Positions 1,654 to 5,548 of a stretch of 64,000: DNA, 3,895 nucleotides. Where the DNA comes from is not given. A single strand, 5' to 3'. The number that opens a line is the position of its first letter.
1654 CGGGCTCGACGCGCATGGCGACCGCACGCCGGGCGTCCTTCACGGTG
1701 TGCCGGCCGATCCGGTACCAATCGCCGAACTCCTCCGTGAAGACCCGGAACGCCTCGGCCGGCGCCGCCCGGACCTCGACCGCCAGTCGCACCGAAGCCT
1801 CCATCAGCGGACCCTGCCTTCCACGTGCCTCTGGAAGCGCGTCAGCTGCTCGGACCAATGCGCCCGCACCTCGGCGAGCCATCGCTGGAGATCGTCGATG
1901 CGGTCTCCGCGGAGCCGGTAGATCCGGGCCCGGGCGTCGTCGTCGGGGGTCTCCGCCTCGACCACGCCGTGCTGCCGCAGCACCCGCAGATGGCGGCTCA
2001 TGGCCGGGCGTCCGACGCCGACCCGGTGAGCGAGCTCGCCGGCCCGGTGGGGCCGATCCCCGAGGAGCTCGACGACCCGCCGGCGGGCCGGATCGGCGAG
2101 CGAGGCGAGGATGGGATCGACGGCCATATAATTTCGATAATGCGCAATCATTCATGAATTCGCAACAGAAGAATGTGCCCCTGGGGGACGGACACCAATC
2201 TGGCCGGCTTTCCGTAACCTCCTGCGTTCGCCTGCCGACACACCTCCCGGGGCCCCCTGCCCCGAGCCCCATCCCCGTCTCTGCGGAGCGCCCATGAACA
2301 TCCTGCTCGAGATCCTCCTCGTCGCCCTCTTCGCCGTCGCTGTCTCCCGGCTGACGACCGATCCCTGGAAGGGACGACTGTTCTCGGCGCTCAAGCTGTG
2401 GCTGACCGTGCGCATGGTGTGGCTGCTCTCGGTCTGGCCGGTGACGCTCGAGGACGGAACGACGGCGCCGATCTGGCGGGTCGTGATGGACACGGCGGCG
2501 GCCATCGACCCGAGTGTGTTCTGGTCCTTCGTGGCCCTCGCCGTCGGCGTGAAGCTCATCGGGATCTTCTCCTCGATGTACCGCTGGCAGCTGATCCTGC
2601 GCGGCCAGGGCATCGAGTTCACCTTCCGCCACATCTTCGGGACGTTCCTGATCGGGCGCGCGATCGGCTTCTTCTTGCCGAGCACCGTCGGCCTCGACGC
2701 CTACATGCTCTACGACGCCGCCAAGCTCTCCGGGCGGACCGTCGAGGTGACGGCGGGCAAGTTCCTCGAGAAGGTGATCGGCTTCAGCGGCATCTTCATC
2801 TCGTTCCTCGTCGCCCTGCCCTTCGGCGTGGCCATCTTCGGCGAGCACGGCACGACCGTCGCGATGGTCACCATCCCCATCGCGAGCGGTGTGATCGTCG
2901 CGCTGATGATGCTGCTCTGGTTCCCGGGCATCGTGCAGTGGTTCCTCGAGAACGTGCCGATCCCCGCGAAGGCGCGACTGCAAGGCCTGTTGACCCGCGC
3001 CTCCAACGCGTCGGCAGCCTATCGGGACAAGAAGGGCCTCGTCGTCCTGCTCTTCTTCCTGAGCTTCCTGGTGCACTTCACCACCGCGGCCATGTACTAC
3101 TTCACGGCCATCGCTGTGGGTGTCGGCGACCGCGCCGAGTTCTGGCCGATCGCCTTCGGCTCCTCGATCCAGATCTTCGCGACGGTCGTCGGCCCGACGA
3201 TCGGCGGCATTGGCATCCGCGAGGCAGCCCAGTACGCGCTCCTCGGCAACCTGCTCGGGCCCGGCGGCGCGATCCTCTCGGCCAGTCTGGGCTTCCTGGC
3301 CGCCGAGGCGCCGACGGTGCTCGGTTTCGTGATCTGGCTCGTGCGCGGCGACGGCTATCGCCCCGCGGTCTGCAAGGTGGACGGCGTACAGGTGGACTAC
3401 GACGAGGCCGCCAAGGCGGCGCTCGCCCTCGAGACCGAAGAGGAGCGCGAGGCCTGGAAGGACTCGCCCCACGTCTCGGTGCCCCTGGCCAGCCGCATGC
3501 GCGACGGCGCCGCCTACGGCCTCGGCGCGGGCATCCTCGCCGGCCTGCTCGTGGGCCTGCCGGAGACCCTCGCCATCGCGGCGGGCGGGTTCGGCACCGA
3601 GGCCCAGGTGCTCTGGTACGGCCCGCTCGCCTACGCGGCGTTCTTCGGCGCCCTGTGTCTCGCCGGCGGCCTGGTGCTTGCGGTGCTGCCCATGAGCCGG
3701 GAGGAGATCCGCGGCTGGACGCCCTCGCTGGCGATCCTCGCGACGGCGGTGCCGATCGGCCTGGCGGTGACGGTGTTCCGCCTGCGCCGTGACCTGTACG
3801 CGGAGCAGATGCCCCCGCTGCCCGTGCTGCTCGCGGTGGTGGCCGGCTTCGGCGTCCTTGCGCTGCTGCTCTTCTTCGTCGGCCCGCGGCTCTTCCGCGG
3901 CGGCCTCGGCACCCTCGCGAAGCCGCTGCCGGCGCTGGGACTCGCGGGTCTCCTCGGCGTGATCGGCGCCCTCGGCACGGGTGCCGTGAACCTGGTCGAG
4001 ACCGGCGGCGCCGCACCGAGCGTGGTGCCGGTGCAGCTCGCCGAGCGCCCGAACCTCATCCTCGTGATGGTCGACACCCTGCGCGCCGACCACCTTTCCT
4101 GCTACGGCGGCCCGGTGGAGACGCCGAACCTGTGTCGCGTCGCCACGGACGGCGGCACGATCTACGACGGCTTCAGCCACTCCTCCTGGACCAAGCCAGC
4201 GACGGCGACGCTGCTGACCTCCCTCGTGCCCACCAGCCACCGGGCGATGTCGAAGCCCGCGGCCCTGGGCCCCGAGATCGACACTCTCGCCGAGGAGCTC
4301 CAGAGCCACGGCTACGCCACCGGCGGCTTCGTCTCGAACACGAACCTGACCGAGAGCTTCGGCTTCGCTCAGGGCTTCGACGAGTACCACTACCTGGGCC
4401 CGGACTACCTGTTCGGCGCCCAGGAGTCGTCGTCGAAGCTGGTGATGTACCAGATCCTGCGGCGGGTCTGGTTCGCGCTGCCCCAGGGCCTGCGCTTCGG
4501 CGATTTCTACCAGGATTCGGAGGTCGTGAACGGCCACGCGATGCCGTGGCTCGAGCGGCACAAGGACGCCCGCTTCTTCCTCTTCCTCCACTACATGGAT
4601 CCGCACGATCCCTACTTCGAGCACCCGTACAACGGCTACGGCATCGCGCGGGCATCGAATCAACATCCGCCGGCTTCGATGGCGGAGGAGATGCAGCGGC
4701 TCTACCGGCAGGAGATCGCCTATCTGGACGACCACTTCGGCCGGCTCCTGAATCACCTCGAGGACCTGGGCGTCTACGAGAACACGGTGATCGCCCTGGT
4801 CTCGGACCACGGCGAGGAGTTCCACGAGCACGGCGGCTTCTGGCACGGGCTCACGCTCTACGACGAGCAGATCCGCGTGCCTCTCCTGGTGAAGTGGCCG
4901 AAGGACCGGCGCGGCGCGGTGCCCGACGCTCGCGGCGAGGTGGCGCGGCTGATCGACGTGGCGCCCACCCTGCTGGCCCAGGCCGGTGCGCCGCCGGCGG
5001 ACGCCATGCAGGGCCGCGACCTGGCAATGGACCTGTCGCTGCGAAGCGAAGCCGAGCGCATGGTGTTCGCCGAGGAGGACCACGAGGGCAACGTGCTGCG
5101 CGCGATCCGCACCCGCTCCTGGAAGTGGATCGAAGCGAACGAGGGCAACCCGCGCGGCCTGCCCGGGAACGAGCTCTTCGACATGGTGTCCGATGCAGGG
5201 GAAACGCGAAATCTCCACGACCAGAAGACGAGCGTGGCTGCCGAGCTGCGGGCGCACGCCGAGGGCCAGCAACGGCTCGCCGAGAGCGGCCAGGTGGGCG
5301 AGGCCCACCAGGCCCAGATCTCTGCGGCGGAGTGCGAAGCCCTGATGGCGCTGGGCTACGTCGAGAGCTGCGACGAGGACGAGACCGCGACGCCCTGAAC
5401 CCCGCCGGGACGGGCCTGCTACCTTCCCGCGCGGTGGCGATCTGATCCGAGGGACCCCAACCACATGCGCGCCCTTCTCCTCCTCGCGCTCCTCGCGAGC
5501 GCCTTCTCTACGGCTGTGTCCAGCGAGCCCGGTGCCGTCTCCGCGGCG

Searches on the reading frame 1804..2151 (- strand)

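Call 56: search_protein_families(library=pfam, proteins=[window:1804-2151:-], max_evalue=0.0001)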
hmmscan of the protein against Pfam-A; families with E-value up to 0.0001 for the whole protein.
window:1804-2151:- (115 aa): 5 families
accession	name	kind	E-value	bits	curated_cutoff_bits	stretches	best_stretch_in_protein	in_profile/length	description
PF12840.13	HTH_20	-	6.8e-12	45.6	27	1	18-65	1-49/51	Helix-turn-helix domain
PF01022.26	HTH_5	-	1.5e-10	41.2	22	1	20-65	1-46/47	Bacterial regulatory protein, arsR family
PF25213.1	HVO_A0261_N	-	3.6e-07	30.4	35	1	21-67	11-57/86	HVO_A0261 N-terminal domain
PF12802.13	MarR_2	-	1.8e-06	28.4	27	1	25-75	9-61/61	MarR family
PF09339.16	HTH_IclR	-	7.1e-06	26.1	22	1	28-66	10-50/52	IclR helix-turn-helix domain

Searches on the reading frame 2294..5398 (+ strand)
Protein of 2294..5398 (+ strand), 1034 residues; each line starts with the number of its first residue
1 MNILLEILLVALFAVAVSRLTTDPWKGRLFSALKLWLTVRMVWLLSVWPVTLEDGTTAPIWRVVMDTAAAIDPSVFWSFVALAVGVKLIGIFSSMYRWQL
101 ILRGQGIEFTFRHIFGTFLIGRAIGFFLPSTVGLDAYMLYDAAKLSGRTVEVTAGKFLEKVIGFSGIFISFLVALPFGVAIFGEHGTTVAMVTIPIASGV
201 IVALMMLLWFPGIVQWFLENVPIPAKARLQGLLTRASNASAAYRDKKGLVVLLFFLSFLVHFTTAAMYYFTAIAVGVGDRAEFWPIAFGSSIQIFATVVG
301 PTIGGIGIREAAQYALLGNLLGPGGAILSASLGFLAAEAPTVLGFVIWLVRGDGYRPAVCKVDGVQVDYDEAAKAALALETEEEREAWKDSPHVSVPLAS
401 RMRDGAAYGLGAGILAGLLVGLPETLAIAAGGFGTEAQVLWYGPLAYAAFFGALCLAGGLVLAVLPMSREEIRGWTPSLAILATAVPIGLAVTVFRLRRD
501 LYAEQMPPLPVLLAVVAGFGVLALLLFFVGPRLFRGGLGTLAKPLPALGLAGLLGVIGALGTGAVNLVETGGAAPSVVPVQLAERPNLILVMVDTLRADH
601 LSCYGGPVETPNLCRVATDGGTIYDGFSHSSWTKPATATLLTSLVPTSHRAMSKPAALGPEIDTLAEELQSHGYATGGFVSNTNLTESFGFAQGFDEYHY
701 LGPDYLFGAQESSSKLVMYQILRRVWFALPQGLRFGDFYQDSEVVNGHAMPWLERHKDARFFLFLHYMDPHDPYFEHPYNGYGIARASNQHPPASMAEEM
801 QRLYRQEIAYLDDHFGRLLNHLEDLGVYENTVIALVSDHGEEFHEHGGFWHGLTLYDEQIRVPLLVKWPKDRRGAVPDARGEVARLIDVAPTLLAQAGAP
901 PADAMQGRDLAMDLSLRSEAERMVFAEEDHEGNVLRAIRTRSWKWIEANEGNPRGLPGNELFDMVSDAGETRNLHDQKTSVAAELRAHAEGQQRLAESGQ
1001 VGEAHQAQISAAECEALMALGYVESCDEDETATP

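Call 56: search_protein_families(library=pfam, proteins=[window:2294-5398:+], max_evalue=0.0001)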
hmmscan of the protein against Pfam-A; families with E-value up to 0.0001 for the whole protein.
window:2294-5398:+ (1034 aa): 4 families
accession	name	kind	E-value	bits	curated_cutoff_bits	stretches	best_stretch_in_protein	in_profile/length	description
PF00884.28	Sulfatase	-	6.5e-43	147.6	25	1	586-898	1-300/301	Sulfatase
PF03706.18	LPG_synthase_TM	-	1.5e-16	61.2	33.4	1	72-334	32-291/302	Lysylphosphatidylglycerol synthase TM region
PF16347.10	SGSH_C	-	3.3e-11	44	29.3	1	845-985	2-144/154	N-sulphoglucosamine sulphohydrolase, C-terminal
PF01663.27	Phosphodiest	-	1.4e-07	31.9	23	1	797-842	183-222/342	Type I phosphodiesterase / nucleotide pyrophosphatase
